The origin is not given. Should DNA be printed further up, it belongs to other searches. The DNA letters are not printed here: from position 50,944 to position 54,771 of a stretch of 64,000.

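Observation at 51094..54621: Orphan 1175-aa cytoplasmic protein with internal ~37-aa repeats and no recognisable domains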

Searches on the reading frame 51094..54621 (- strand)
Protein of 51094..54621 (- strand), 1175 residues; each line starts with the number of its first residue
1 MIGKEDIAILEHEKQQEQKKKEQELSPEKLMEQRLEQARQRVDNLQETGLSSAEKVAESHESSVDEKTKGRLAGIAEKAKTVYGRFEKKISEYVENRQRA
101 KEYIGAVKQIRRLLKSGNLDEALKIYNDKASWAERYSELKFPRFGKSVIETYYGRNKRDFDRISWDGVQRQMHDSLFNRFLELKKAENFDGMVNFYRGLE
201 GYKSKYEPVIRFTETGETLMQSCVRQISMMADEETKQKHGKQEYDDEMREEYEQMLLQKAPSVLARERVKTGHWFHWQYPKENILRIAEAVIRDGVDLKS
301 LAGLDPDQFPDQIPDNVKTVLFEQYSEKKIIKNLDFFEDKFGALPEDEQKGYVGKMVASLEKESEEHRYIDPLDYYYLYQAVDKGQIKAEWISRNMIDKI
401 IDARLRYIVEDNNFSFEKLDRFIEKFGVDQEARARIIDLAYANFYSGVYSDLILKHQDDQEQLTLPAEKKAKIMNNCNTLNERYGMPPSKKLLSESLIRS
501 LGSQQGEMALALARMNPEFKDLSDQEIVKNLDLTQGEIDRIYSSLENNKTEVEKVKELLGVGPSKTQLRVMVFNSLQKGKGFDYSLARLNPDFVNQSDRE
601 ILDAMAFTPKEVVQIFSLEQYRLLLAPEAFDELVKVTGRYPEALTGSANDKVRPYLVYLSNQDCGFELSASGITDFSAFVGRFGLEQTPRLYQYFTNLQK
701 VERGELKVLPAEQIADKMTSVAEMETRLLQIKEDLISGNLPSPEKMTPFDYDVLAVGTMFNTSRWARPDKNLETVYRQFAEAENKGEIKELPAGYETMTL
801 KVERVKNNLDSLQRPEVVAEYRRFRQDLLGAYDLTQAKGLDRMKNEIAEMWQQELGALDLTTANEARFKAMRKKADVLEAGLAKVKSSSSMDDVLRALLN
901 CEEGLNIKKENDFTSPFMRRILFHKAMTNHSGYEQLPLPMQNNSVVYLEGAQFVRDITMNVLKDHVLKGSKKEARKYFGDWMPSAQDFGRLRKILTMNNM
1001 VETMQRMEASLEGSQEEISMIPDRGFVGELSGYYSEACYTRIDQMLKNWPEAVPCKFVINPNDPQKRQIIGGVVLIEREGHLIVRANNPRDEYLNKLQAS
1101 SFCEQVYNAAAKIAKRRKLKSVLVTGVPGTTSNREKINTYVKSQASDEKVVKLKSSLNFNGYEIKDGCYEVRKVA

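Call 3: search_protein_families(library=pfam, proteins=[window:51094-54621:-], max_evalue=10)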
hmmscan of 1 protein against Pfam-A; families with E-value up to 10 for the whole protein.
window:51094-54621:- (1175 aa): 3 families
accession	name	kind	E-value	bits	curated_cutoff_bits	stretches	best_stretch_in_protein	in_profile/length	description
PF20669.3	Exo70_N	-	0.015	16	23.9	1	50-117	2-47/83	Exocyst complex component Exo70 N-terminal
PF10078.15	DUF2316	-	0.43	11.3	26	0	515-559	17-61/89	Uncharacterized protein conserved in bacteria (DUF2316)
PF10471.14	ANAPC_CDC26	-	2.3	9.6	24.5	1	4-45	13-54/74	Anaphase-promoting complex APC subunit CDC26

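Call 4: search_protein_families(library=ncbifam, proteins=[window:51094-54621:-], max_evalue=10)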
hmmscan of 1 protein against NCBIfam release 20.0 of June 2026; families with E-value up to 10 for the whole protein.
window:51094-54621:- (1175 aa): 1 family
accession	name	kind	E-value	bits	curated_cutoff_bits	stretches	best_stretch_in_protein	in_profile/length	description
NF006699.0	PRK09245.1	subfamily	0.13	11.5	354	1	1073-1142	4-72/266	crotonase/enoyl-CoA hydratase family protein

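Call 5: search_solved_structures(query=window:51094-54621:-, max_evalue=10)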
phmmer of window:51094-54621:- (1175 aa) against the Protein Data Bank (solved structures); distinct sequences matched with E-value up to 10: 5.
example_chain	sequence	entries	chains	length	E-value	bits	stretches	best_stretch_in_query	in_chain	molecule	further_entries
2x3o_A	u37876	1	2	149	0.07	14.1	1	113-215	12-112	HYPOTHETICAL PROTEIN PA0856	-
3oao_A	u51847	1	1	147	0.074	14.1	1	114-216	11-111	uncharacterized protein from DUF2059 family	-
3et4_A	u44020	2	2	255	0.36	11.8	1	90-163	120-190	Outer membrane protein P4, NADP phosphatase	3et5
3fdj_A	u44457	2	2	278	0.86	10.5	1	1027-1163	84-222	DegV family protein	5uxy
9teu_A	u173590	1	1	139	1.3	9.9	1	367-452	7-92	csx15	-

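Call 6: find_homologous_proteins(query=window:51094-54621:-, max_evalue=0.001)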
Query window:51094-54621:- (1175 aa): 1 proteins with E <= 0.001 among 8000 candidates.
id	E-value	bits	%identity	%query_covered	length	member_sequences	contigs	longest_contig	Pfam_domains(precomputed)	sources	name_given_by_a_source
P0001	0.0e+0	2596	98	100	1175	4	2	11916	-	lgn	-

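Call 7: search_protein_families(library=padloc, proteins=[window:51094-54621:-], max_evalue=10)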
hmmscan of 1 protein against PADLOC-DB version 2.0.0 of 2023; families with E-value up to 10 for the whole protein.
window:51094-54621:- (1175 aa): 0 families

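Call 8: search_protein_families(library=phrogs, proteins=[window:51094-54621:-], max_evalue=10)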
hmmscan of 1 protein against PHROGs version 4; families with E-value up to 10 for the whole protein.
window:51094-54621:- (1175 aa): 5 families
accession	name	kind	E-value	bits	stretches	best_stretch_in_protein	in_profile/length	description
phrog_12173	-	unknown function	0.0079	17.2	1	719-737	31-49/56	-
phrog_5345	-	unknown function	0.069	14.6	0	386-411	47-72/104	-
phrog_13661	-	unknown function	0.099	13.9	0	274-314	54-94/110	-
phrog_17058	-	unknown function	0.12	13.1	1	523-551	7-35/63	-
phrog_29530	-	unknown function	0.19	12.9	0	771-790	16-35/60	-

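Call 10: find_encoding_contigs(protein=P0001, flank=10000, max_places=6)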
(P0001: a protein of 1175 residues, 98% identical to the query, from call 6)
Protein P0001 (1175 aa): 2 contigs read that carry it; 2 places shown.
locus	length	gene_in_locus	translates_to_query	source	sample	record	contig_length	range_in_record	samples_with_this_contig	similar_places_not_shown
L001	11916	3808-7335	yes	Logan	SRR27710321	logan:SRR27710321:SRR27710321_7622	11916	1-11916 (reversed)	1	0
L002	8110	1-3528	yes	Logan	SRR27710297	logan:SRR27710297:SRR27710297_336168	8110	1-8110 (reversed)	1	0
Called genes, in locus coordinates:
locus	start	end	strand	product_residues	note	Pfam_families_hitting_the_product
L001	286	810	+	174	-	PF10543:ORF6N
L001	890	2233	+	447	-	PF03951:Gln-synt_N, PF00120:Gln-synt_C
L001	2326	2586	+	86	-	-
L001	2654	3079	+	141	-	PF00692:dUTPase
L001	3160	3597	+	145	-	PF01161:PBP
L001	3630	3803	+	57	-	-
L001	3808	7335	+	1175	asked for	-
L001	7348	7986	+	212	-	PF00849:PseudoU_synth_2 (faint), PF01509:TruB_N, PF16198:TruB_C_2 (weak)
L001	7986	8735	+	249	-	PF01925:TauE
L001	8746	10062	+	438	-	PF22807:TrAA12, PF07995:GSDH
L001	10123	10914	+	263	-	PF00173:Cyt-b5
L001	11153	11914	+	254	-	?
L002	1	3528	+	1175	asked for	?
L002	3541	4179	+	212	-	PF00849:PseudoU_synth_2 (faint), PF01509:TruB_N, PF16198:TruB_C_2 (weak)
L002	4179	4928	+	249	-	PF01925:TauE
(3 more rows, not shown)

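Call 23: search_protein_representatives(protein=window:51094-54621:-)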
Query: 1175 residues. Proteins with E-value up to 0.001 (for the whole library): 442; up to 1e-10: 219; up to 1e-30: 83. The best 150 are listed.
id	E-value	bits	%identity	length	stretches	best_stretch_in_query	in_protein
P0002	0.0e+00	1172.2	56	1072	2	585-1175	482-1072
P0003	2.3e-149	515.8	42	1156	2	617-1174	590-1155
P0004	2.6e-143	495.7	48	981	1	631-1174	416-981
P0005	1.3e-142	493.4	41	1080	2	618-1170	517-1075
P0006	3.2e-136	472.2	38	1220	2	613-1174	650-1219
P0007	2.6e-133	462.6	47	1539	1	614-1173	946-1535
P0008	1.6e-130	453.4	42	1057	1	619-1174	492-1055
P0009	1.6e-122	426.9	43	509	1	676-1169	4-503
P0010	1.3e-121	423.9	40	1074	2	619-1174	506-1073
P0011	1.9e-116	406.8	42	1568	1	645-1173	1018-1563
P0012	2.6e-107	376.5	38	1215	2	624-968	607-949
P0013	1.1e-105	371.1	38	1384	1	638-1174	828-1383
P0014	2.3e-49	184.6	28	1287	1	641-1173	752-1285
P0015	7.0e-49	183.0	29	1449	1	609-1174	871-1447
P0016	5.2e-48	180.2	25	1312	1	603-1173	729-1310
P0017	4.2e-46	173.8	27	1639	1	661-1173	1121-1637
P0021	3.5e-45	170.8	28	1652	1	639-1173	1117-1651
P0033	1.9e-41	158.4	28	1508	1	641-1175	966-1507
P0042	2.4e-39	151.5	27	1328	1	610-1175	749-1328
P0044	8.2e-39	149.7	26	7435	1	642-1173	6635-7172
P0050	7.5e-38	146.5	28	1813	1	642-1174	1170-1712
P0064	2.7e-34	134.8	25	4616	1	618-1173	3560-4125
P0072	9.6e-33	129.6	27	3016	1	666-1173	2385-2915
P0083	4.5e-31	124.1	28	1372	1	670-1175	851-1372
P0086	1.1e-29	119.5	25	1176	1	641-1173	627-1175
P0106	2.1e-25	105.3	26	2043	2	777-1172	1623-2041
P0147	4.3e-18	81.1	24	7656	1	674-1171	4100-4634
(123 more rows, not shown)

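Call 31: list_cluster_members(proteins=[P0002, P0003, P0006, P0007, P0014, P0015, P0044, P0064, P0072, P0147])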
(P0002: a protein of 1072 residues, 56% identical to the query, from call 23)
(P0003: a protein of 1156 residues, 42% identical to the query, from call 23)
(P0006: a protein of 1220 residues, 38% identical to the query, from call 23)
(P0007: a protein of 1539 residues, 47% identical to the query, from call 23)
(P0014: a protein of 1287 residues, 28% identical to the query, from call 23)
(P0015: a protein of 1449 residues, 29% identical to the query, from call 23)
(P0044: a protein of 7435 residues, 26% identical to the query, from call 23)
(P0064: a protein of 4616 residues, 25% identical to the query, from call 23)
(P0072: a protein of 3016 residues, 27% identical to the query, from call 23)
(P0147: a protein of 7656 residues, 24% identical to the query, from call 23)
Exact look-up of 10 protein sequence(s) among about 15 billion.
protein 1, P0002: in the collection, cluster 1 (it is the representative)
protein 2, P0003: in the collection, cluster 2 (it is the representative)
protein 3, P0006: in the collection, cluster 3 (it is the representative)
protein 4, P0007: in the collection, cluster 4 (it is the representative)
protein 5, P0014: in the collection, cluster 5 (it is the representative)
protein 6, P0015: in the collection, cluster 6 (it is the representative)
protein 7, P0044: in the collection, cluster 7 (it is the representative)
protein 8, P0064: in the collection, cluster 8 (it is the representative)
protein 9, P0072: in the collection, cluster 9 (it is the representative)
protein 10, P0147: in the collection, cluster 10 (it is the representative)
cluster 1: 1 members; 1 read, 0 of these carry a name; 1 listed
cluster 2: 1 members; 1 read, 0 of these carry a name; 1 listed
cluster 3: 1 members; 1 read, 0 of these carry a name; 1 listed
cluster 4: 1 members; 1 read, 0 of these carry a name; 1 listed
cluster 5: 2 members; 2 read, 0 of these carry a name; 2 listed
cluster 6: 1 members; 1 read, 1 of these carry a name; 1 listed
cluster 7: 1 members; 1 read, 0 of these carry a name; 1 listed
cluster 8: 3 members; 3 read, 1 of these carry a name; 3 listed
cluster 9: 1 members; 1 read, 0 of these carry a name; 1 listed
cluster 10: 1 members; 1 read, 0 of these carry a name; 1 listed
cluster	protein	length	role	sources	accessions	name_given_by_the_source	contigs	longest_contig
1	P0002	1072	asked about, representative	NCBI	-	-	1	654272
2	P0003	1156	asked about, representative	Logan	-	-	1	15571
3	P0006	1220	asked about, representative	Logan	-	-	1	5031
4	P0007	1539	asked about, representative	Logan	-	-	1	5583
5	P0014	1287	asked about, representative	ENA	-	-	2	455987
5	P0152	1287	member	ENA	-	-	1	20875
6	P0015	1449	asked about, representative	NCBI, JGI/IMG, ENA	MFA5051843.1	MAG: hypothetical protein WC544_02145 [Patescibacteria group bacterium]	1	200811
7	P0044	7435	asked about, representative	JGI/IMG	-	-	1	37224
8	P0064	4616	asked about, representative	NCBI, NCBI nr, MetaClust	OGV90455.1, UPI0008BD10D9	hypothetical protein A2783_05840 [Microgenomates group bacterium ... | MAG: hypothetical protein A2783_05840 [Microgenomates group bacterium ... | status=active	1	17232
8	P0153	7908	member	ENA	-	-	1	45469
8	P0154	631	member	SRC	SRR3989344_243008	-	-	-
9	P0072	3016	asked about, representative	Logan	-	-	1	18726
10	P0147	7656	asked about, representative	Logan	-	-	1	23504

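Call 32: search_protein_families(library=pfam, proteins=[P0007, P0011, P0017, P0021, P0050, P0015], max_evalue=0.01)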
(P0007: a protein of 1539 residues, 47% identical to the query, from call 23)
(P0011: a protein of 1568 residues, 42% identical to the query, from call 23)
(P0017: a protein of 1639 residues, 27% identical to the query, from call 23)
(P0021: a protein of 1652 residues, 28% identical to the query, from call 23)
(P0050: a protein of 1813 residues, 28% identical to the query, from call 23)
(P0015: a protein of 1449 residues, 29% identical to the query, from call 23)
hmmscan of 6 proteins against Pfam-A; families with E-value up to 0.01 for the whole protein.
P0007 (1539 aa): 0 families

P0011 (1568 aa): 0 families

P0017 (1639 aa): 0 families

P0021 (1652 aa): 1 family
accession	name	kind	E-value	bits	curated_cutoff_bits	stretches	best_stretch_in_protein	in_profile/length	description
PF21082.3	MS_channel_3rd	-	0.0047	17.8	21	0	138-157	9-28/88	Mechanosensitive ion channel MscS, C-terminal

P0050 (1813 aa): 0 families

P0015 (1449 aa): 0 families
